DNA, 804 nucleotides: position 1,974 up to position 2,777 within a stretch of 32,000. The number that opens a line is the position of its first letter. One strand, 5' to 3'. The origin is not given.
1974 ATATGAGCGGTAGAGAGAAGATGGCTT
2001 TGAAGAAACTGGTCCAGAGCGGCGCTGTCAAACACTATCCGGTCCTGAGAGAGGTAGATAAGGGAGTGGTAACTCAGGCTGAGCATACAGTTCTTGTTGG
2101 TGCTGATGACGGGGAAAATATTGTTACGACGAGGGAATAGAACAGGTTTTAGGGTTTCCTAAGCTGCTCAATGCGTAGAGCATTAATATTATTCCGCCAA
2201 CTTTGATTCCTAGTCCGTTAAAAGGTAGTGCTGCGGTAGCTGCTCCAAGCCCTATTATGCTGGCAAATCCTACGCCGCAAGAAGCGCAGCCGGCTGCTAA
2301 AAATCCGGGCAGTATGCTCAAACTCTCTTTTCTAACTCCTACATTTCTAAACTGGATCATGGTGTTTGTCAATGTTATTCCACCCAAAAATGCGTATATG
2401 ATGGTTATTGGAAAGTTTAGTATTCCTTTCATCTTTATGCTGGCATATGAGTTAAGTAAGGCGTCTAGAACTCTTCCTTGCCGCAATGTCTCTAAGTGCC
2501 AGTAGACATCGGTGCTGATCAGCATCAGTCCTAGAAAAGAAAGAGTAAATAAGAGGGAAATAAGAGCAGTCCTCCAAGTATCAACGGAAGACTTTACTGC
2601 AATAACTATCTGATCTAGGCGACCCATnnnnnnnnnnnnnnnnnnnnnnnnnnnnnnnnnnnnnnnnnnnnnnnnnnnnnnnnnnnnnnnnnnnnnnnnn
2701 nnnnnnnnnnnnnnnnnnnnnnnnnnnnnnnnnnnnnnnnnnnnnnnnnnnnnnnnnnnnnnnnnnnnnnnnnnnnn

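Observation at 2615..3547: Circularly permuted DsbA-like domain fused to a cytoplasmic C2H2 zinc finger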

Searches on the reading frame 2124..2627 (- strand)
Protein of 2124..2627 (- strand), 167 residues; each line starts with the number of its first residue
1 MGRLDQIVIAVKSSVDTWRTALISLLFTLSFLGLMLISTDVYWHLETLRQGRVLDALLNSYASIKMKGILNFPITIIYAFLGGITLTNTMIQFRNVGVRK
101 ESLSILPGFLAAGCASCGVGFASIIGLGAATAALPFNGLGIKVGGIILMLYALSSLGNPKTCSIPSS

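Call 3: search_protein_families(library=pfam, proteins=[window:2124-2627:-], max_evalue=10)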
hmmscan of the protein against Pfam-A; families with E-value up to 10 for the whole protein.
window:2124-2627:- (167 aa): 0 families

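Call 4: search_protein_families(library=ncbifam, proteins=[window:2124-2627:-], max_evalue=10)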
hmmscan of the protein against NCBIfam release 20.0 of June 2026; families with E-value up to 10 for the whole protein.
window:2124-2627:- (167 aa): 2 families
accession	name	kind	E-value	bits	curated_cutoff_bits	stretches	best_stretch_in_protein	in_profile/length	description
TIGR00918.1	2A060602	subfamily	0.048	11.3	1120.4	1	54-155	387-484/1145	transmembrane receptor Patched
TIGR03298.1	argP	subfamily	0.17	10.9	273.55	1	6-64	91-150/292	ArgP/LysG family DNA-binding transcriptional regulator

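Call 41: find_homologous_proteins(query=A1, max_evalue=0.001)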
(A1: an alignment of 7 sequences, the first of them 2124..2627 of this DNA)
Query A1 (7 sequences) (167 aa, profile of the alignment): 31 proteins with E <= 0.001 among 8000 candidates.
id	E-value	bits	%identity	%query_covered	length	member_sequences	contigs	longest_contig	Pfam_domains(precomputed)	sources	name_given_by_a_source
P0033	1.9e-63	231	67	100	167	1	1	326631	-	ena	-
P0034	6.1e-62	226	100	100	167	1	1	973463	-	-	-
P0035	1.9e-55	205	29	51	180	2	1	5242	-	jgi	-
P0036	3.9e-54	201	35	24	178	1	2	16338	-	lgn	-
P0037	5.2e-53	197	31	89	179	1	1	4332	-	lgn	-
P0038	1.6e-52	196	31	51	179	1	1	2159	-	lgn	-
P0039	1.5e-50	189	33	24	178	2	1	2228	-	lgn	-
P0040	5.5e-49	184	41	62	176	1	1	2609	-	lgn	-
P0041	3.0e-48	182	35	24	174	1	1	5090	-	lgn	-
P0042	8.7e-48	180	44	59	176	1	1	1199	-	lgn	-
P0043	8.3e-46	174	28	24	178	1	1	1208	-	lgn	-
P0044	7.6e-45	171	38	24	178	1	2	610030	-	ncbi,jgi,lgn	-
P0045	4.3e-44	168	47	58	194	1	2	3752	-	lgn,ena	-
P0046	2.9e-43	166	38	24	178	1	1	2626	-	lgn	-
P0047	1.2e-42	164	46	8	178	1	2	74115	-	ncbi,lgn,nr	ncbi:MAG: hypothetical protein SV186_01550 [Candidatus Nanohaloarchaea archaeon]|nr:hypothetical pro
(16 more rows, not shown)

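Call 44: search_protein_families(library=pfam, alignment_id=A3, max_evalue=1)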
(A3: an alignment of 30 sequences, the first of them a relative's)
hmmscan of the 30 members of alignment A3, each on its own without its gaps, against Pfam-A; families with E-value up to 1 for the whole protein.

A. member 1, P0034 (167 aa): 0 families

B. families by the number of members that match (of 30 scanned): 4 families
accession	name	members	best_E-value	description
PF11100.13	TrbE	1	0.0094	Conjugal transfer protein TrbE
PF19545.4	DUF6069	1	0.011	Family of unknown function (DUF6069)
PF11045.13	YbjM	1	0.088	Putative inner membrane protein of Enterobacteriaceae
PF05216.18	UNC-50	1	0.98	UNC-50 family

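Call 47: predict_structure(alignment_id=A3)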
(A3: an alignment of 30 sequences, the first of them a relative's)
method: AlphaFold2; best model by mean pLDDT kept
length: 167 residues; sequences in the alignment: 30
mean_pLDDT: 74.6   pTM: 0.65
mean pLDDT of the five models: 74.6, 71.3, 70.2, 70.1, 67.1
residues with pLDDT >= 90: 6; 70-90: 106; 50-70: 53; < 50: 2
segments of 3 or more residues with pLDDT < 50: none
pLDDT, mean of each block of 10 residues (from residue 1): 75 83 90 81 85 84 80 85 83 75 63 54 63 64 77 66 54
secondary structure, 60 per line:
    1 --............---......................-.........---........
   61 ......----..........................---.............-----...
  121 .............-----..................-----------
elements in order: H3-14 H18-39 H41-49 H53-66 H71-96 H100-112 H118-133 H139-156

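Call 51: fold_search(model_id=the predicted structure, library=pdb)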
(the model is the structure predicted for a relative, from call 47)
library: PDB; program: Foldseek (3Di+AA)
matches with E <= 10: 2; with E <= 0.001: 0
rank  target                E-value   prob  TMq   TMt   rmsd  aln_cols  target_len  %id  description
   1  8jgb_R                6.5e+00  0.02  0.19  0.17  14.6       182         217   16  CryoEM structure of Gi-coupled MRGPRX1 with peptide agonist CNF-Tx2 (released 2024-01-10)
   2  4mrn_B                9.8e+00  0.01  0.16  0.06  18.7       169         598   15  Structure of a bacterial Atm1-family ABC transporter (released 2014-03-19)
